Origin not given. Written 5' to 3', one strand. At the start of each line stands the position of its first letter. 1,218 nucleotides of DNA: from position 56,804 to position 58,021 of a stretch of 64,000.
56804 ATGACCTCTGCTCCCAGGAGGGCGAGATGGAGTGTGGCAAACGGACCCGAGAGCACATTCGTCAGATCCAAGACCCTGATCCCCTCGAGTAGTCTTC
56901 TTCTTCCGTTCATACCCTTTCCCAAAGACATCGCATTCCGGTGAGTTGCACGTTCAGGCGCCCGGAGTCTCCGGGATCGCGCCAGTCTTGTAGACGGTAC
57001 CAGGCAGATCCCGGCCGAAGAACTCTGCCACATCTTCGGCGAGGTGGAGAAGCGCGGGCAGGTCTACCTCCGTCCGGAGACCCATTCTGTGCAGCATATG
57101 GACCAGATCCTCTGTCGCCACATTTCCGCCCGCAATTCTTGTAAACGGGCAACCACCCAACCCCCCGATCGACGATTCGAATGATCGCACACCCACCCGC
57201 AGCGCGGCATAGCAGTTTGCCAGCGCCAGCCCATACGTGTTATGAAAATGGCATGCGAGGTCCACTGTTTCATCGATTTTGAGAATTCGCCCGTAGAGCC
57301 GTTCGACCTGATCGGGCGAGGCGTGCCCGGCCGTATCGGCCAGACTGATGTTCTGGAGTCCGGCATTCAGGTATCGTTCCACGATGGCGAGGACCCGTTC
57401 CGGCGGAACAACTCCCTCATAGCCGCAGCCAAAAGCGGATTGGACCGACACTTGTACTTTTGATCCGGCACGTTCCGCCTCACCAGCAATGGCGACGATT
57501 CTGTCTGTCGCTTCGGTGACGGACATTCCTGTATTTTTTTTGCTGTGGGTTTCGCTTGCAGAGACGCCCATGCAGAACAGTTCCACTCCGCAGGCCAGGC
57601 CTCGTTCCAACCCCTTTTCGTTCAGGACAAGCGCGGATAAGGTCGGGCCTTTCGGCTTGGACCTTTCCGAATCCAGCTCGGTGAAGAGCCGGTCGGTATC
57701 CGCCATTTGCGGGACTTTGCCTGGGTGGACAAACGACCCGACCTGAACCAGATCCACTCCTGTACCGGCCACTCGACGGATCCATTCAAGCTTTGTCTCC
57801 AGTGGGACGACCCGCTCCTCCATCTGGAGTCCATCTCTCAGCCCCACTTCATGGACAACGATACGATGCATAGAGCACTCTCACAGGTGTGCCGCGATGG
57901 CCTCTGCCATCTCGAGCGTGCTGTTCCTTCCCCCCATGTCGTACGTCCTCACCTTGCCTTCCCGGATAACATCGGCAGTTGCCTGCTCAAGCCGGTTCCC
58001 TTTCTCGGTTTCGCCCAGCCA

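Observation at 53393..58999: Non-canonical leu-like operon: IPMDH-family dehydrogenase, HMG-CoA-lyase-like lyase, family III CoA-transferase, LeuC, LeuD (then OsmC)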

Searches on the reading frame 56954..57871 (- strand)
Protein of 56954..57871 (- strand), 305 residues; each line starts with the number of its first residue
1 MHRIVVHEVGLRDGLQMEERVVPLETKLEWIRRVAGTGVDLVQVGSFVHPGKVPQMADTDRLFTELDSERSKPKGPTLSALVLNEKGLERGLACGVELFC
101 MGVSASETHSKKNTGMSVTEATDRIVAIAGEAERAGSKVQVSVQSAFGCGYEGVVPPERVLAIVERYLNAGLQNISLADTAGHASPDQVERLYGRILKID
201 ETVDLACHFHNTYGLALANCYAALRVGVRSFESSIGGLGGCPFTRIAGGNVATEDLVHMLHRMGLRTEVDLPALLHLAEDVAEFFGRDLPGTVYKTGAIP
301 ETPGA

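Call 4: search_protein_families(library=ncbifam, proteins=[window:56954-57871:-], max_evalue=0.00001)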
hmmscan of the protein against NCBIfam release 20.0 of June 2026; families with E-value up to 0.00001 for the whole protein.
window:56954-57871:- (305 aa): 20 families
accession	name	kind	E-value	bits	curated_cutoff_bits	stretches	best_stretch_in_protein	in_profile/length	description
NF004283.0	PRK05692.1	subfamily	1.1e-85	287.4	246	1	2-295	5-294/300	hydroxymethylglutaryl-CoA lyase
TIGR02660.1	nifV_homocitr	equivalog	4.5e-21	75.6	462.9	1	4-290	2-268/365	homocitrate synthase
NF002085.0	PRK00915.1-2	subfamily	1.9e-20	73.1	517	1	2-286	12-276/504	2-isopropylmalate synthase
TIGR02146.1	LysS_fung_arch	equivalog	7.7e-20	71.4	413.55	1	10-240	5-221/344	homocitrate synthase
TIGR02090.1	LEU1_arch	subfamily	8.3e-18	64.6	484.75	1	6-283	3-260/363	isopropylmalate/citramalate/homocitrate synthases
NF041069.1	IPMS_Sufob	equivalog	1.4e-17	64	600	1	6-290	3-269/371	isopropylmalate synthase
NF002086.0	PRK00915.1-3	equivalog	4.6e-17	61.7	532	1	2-261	5-251/516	2-isopropylmalate synthase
NF006049.0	PRK08195.1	subfamily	8.5e-17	61.2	229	1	156-283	146-268/344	4-hyroxy-2-oxovalerate/4-hydroxy-2-oxopentanoic acid aldolase,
TIGR00973.1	leuA_bact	equivalog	1.7e-16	59.8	598.7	1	3-261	1-246/494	2-isopropylmalate synthase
NF002087.0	PRK00915.1-4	equivalog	5.5e-16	58.2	729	1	103-270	102-264/516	2-isopropylmalate synthase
NF002084.0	PRK00915.1-1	equivalog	3.8e-15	55.4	748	1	104-260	101-248/523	2-isopropylmalate synthase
TIGR03217.1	4OH_2_O_val_ald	equivalog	7.2e-15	55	286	1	156-282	141-262/334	4-hydroxy-2-oxovalerate aldolase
NF042433.1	CitmalDyn_Leptosp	equivalog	3.6e-14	52.2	950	1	5-274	9-268/514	(R)-citramalate synthase CimA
NF002088.0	PRK00915.1-5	equivalog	4.7e-12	45.2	697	1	103-258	99-245/514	2-isopropylmalate synthase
TIGR00977.1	citramal_synth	equivalog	1.1e-09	37.1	450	1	4-240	2-236/526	citramalate synthase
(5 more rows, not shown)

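Call 5: search_protein_families(library=pfam, proteins=[window:56954-57871:-], max_evalue=0.001)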
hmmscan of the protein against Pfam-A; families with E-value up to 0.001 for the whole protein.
window:56954-57871:- (305 aa): 1 family
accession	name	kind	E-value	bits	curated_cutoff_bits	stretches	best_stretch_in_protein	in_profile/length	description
PF00682.25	HMGL-like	-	7.2e-41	140.7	29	1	6-281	4-260/260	HMGL-like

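Call 7: find_homologous_proteins(query=window:56954-57871:-)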
Query window:56954-57871:- (305 aa): 7990 proteins with E <= 0.001 among 8000 candidates; the best 120 are listed.
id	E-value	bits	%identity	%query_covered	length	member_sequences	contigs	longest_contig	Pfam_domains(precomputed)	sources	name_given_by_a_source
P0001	9.7e-196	667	99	100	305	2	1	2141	PF00682.26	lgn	-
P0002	3.4e-176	603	89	100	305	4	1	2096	PF00682.26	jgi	jgi:hydroxymethylglutaryl-CoA lyase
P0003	1.1e-145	503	73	98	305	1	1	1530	PF00682.26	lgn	-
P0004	1.1e-144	499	72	98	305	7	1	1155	PF00682.26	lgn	-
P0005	1.1e-144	499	71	99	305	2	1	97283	PF00682.26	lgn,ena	-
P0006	1.2e-144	499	72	97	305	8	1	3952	PF00682.26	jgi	jgi:hydroxymethylglutaryl-CoA lyase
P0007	8.9e-144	496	72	99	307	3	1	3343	PF00682.26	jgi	jgi:hydroxymethylglutaryl-CoA lyase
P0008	9.1e-144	496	72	99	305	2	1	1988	PF00682.26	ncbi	-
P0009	7.2e-143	493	69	99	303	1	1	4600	PF00682.26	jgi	jgi:hydroxymethylglutaryl-CoA lyase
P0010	3.0e-142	491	72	98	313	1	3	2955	PF00682.26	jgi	jgi:hydroxymethylglutaryl-CoA lyase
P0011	4.0e-142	491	72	99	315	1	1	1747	PF00682.26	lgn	-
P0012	1.1e-141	489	69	99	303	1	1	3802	PF00682.26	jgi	jgi:hydroxymethylglutaryl-CoA lyase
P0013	1.4e-141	489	72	98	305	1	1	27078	PF00682.26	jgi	jgi:hydroxymethylglutaryl-CoA lyase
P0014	1.5e-141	489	72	98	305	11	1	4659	PF00682.26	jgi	jgi:hydroxymethylglutaryl-CoA lyase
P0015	1.5e-141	489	71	99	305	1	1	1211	PF00682.26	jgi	jgi:hydroxymethylglutaryl-CoA lyase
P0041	3.3e-139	481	69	98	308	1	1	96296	PF00682.26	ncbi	ncbi:MAG: hydroxymethylglutaryl-CoA lyase [Bacteroidota bacterium]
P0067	1.4e-137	476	70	100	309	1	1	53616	PF00682.26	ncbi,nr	ncbi:MAG: hydroxymethylglutaryl-CoA lyase [Acidobacteria bacterium]|nr:hydroxymethylglutaryl-CoA lya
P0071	2.3e-137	475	69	97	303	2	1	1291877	PF00682.26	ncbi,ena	-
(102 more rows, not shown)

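Call 8: find_encoding_contigs(protein=P0071, flank=8000, max_places=2)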
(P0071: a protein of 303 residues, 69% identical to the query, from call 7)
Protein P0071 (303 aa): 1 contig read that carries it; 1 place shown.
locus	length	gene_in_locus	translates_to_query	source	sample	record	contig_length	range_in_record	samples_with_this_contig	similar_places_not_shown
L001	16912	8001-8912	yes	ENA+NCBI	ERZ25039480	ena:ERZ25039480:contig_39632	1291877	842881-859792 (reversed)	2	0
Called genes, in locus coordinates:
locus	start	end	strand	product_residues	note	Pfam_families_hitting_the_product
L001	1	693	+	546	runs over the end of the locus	-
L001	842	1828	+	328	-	PF08450:SGL (faint), PF01731:Arylesterase (faint), PF25021:TEN_NHL (faint), PF01436:NHL (faint), PF06739:SBBP (faint), PF17170:DUF5128 (weak)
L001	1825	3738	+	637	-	PF14537:Cytochrom_c3_2 (faint), PF14522:Cytochrome_C7 (faint), PF09699:Paired_CXXCH_1 (weak)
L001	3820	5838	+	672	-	PF17900:Peptidase_M1_N, PF01433:Peptidase_M1, PF18962:Por_Secre_tail (faint), PF13860:FlgD_ig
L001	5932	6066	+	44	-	PF20077:CcmD_alt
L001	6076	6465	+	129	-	PF03100:CcmE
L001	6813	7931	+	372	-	PF00180:Iso_dh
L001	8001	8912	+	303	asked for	PF00682:HMGL-like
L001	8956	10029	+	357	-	PF02515:CoA_transf_3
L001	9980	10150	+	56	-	-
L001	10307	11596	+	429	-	PF00330:Aconitase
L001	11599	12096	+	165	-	PF00694:Aconitase_C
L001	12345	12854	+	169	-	PF00582:Usp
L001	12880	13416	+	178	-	PF01814:Hemerythrin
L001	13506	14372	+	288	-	PF00175:NAD_binding_1 (weak), PF10418:DHODB_Fe-S_bind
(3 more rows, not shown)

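Call 9: find_encoding_contigs(protein=P0067, flank=8000, max_places=2)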
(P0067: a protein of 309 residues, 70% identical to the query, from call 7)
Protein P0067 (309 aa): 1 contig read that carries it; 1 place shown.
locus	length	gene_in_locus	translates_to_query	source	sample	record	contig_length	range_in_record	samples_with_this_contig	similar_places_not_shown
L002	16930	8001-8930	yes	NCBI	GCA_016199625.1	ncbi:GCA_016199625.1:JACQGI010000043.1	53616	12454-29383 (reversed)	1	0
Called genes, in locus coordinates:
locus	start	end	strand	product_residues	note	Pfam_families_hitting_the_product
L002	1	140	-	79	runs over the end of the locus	PF02700:PurS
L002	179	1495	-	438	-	PF00206:Lyase_1, PF10397:ADSL_C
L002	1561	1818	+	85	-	PF18993:Rv0078B (weak)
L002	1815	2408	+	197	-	-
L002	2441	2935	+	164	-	PF03949:Malic_M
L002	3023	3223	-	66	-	-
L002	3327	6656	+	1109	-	PF02012:BNR (faint), PF13088:BNR_2 (faint), PF15902:Sortilin-Vps10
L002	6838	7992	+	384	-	PF00180:Iso_dh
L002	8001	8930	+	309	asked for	PF00682:HMGL-like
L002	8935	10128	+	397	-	PF02515:CoA_transf_3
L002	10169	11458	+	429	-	PF00330:Aconitase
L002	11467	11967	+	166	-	PF00694:Aconitase_C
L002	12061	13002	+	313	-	PF00056:Ldh_1_N, PF02866:Ldh_1_C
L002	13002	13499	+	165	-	PF13549:ATP-grasp_5 (weak)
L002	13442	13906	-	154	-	PF04073:tRNA_edit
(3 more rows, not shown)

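Call 10: find_encoding_contigs(protein=P0041, flank=8000, max_places=2)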
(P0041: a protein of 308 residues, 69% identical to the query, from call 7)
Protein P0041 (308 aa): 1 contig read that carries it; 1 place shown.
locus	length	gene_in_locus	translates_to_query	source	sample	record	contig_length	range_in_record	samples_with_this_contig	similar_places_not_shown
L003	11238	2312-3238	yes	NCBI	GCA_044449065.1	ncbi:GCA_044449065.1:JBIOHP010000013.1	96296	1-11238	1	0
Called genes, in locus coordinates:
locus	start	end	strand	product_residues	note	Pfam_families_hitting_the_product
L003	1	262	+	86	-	?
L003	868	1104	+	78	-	-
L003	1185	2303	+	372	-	PF00180:Iso_dh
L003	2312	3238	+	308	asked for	PF00682:HMGL-like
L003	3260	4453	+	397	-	PF02515:CoA_transf_3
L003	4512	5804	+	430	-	PF00330:Aconitase, PF28406:AcnX_3rd (faint)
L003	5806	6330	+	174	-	PF00694:Aconitase_C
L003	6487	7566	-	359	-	PF13620:CarboxypepD_reg, PF13715:CarbopepD_reg_2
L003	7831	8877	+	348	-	PF13620:CarboxypepD_reg, PF13715:CarbopepD_reg_2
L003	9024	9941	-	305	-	PF02729:OTCace_N, PF00185:OTCace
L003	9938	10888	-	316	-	PF00696:AA_kinase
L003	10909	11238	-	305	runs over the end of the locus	PF02729:OTCace_N, PF00185:OTCace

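Call 14: search_solved_structures(query=window:56954-57871:-, show_alignments=3)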
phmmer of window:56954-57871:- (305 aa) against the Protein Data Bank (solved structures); distinct sequences matched with E-value up to 0.001: 20.
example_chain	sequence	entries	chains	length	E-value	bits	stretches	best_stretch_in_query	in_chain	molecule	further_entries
1ydo_A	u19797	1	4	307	5.9e-63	216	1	3-291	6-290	HMG-CoA Lyase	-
6nds_A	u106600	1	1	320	3.9e-59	203.5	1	4-298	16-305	3-hydroxy-3-methylglutaryl-CoA lyase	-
2cw6_A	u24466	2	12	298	5.9e-52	179.9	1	3-288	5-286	Hydroxymethylglutaryl-CoA lyase, mitochondrial | Hydroxymethylglutaryl-CoA lyase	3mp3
2ftp_A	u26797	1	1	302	1.5e-51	178.6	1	6-287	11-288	hydroxymethylglutaryl-CoA lyase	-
3mp4_A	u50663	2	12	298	4.1e-51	177.2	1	3-288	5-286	Hydroxymethylglutaryl-CoA lyase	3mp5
1ydn_A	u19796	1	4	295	1e-49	172.5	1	4-274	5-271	HYDROXYMETHYLGLUTARYL-COA LYASE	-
6ktq_A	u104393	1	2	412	9.6e-13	51.2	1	8-292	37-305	Homocitrate synthase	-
3ivs_A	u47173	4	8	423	6.9e-12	48.4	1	95-244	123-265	Homocitrate synthase, mitochondrial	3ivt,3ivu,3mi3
3eeg_A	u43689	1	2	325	1.2e-11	47.6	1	3-274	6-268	2-isopropylmalate synthase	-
3rmj_A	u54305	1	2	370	1.3e-11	47.5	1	2-275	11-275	2-isopropylmalate synthase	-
3ble_A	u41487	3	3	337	2.1e-10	43.5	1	95-287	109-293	Citramalate synthase from Leptospira interrogans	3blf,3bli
3a9i_A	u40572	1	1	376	2.6e-09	40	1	159-298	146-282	Homocitrate synthase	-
2ztj_A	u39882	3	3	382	2.7e-09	39.9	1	159-298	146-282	Homocitrate synthase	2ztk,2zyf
4jn6_A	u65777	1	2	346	7.2e-09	38.5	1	154-282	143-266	4-hydroxy-2-oxovalerate aldolase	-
6e1j_A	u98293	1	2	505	2.8e-08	36.5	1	6-256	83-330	2-isopropylmalate synthase, A genome specific 1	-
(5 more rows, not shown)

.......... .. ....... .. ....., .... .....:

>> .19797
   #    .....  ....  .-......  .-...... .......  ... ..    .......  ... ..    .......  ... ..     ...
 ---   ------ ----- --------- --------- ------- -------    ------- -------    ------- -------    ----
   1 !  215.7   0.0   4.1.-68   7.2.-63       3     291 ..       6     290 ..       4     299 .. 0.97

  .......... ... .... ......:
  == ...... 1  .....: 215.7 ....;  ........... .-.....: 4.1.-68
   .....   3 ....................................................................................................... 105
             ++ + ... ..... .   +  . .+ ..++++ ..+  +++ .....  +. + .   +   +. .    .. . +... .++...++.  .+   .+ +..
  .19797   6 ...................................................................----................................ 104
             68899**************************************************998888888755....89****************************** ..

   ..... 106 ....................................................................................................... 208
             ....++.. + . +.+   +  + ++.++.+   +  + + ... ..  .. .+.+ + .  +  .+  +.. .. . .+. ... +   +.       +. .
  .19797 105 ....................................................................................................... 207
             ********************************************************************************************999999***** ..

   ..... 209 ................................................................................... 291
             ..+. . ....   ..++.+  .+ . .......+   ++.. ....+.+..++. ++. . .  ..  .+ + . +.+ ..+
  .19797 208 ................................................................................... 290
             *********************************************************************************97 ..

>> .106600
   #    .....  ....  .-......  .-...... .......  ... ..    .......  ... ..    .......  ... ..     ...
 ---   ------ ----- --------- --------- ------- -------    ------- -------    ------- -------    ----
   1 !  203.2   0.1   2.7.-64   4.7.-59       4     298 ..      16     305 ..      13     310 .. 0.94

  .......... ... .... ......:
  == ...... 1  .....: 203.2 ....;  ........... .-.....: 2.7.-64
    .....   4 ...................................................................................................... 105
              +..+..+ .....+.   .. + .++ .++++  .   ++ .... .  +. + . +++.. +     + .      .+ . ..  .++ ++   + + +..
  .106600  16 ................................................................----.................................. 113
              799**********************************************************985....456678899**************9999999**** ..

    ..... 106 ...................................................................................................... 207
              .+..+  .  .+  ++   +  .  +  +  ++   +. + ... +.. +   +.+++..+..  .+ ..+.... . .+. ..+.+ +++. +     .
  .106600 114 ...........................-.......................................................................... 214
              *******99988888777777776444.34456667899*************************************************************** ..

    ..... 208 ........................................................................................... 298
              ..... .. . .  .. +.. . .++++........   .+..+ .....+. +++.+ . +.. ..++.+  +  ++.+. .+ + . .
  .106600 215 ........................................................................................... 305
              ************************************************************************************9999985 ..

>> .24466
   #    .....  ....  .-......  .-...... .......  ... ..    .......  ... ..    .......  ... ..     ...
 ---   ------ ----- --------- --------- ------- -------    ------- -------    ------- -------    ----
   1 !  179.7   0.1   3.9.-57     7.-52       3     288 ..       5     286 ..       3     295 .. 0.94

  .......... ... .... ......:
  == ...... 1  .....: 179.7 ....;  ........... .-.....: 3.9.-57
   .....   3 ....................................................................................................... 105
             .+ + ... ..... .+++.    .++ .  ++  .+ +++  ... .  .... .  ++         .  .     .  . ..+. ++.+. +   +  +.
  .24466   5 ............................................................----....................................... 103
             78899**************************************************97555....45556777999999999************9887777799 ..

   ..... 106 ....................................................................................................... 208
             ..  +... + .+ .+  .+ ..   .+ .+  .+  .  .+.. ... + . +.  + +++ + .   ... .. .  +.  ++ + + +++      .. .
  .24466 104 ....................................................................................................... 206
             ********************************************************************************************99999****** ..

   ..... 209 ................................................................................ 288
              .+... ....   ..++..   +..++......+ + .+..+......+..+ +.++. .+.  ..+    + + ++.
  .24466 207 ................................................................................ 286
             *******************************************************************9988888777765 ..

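Call 18: find_related_loci(query=window:56954-57871:-, collection=genome_contigs, flank=10000)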
Query window:56954-57871:- (305 aa) in genome_contigs; peptide patterns used: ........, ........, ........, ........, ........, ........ (x = any residue, [..] = any of these).
599 stretches matched a pattern (row limit reached: there are more); 420 encode a relative of the query (tblastn E <= 1e-3); the best 80 are kept; 80 distinct loci.
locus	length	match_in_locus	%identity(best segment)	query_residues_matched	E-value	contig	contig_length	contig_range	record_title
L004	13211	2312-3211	69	1-300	1e-147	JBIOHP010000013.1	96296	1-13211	MAG: Bacteroidota bacterium isolate GcC11-5 k141_431647_length_96296_cov_91.9758, whole genome shotgun sequence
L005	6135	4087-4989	68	1-301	1e-147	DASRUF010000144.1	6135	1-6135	MAG TPA_asm: Bacteroidota bacterium isolate SMAG_U7915 k141_384664, whole genome shotgun sequence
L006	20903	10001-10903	69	1-303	2e-145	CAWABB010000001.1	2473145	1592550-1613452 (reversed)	MAG: uncultured Ignavibacteria bacterium isolate MFD05942.bin.1.109 genome assembly, contig: contig_10081, whole genome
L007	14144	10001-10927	71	1-305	3e-144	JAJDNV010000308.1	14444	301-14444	MAG: Acidobacteria bacterium isolate ALSabin.176 k141_6386371, whole genome shotgun sequence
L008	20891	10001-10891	69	3-299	4e-143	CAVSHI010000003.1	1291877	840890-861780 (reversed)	MAG: Ignavibacteriota bacterium isolate MFD01476.bin.1.124 genome assembly, contig: contig_39632, whole genome shotgun s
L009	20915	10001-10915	70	1-305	3e-142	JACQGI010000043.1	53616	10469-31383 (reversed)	MAG: Acidobacteria bacterium isolate NC_groundwater_1069_Ag_S2p5_71_226 S_2p5_S6_coassembly_k141_5090897, whole genome s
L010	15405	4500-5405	66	1-302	4e-142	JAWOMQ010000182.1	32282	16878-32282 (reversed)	MAG: Bacteroidota bacterium isolate bin_71 c_000040373969, whole genome shotgun sequence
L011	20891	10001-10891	67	1-299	1e-141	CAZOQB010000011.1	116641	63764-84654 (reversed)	MAG TPA_asm: uncultured Ignavibacteriaceae bacterium isolate binchicken_co191_10 genome assembly, contig: NODE_190_lengt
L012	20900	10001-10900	67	1-301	2e-141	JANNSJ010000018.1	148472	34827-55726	MAG: Bacteroidota bacterium isolate SOY_31_metabat_225 SOY_31_k141_1248112, whole genome shotgun sequence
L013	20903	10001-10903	70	1-301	2e-140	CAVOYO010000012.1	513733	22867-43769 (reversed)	MAG: uncultured Acidobacteriota bacterium isolate MFD09779.bin.2.31 genome assembly, contig: contig_33459, whole genome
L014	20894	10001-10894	68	3-300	2e-140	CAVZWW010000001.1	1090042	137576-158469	MAG: uncultured Bacteroidetes bacterium isolate MFD04716.bin.1.116 genome assembly, contig: contig_11458, whole genome s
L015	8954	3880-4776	68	4-303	3e-140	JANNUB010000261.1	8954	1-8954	MAG: Ignavibacteriota bacterium isolate SOY_30_metabat_287 SOY_30_k141_3005774, whole genome shotgun sequence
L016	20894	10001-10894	69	4-301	2e-137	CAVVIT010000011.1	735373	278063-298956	MAG: Ignavibacteriota bacterium isolate MFD01476.bin.1.164 genome assembly, contig: contig_28933, whole genome shotgun s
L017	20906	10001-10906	68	4-305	5e-140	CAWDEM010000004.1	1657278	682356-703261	MAG: Ignavibacteriota bacterium isolate MFD05942.bin.1.74 genome assembly, contig: contig_3312, whole genome shotgun seq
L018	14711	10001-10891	66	1-299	2e-139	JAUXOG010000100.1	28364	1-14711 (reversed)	MAG: Bacteroidota bacterium isolate C1_metabat.bin.52 C1_k141_194177, whole genome shotgun sequence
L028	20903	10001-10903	64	1-303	9e-138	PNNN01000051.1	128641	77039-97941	MAG: Chlorobiaceae bacterium isolate SW.3.66 SW_1000056_128641, whole genome shotgun sequence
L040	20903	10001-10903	70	1-301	1e-135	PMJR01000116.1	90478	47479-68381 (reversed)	MAG: Ignavibacteriae bacterium isolate fen_1276 73.20120600_E2D.49_contig_15025, whole genome shotgun sequence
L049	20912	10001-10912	63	1-304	1e-134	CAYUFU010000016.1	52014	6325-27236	MAG TPA_asm: uncultured Chitinophagales bacterium isolate binchicken_co274_268 genome assembly, contig: NODE_1682_length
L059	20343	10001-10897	66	1-299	1e-133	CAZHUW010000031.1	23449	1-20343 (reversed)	MAG TPA_asm: uncultured Bacteroidota bacterium isolate SRP292972_co2_230 genome assembly, contig: NODE_1995_length_23449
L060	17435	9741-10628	63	4-299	2e-133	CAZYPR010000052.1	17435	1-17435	MAG TPA_asm: uncultured Clostridia bacterium isolate binchicken_co96_90 genome assembly, contig: NODE_1336_length_17435_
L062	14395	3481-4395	60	1-305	5e-133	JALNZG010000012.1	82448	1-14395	MAG: Ignavibacteriaceae bacterium isolate SO_2017_GW3 bin 6 scaffold_289_c1_OW296A_2017, whole genome shotgun sequence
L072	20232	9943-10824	64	4-299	5e-132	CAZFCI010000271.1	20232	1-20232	MAG TPA_asm: uncultured Clostridia bacterium isolate SRP231805_co4_28 genome assembly, contig: k141_436632, whole genome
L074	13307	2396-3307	63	1-304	5e-131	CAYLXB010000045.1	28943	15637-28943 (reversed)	MAG TPA_asm: uncultured Anaerolineaceae bacterium isolate SRP278314_co1_233 genome assembly, contig: NODE_2069_length_28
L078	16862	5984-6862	63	1-295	8e-131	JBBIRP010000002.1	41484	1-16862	MAG: Ignavibacteriales bacterium isolate PFF170222_bin_352 NODE_70_length_41484_cov_3.804002, whole genome shotgun seque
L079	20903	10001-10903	61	1-301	6e-131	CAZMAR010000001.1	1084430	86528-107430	MAG TPA_asm: uncultured Ignavibacteriaceae bacterium isolate binchicken_co135_97 genome assembly, contig: NODE_2_length_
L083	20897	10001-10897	63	1-299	2e-130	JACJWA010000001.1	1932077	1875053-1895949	MAG: Calditrichaeota bacterium isolate HK-STAS-AABM5-4 HK-STAS-AABM5-4_1, whole genome shotgun sequence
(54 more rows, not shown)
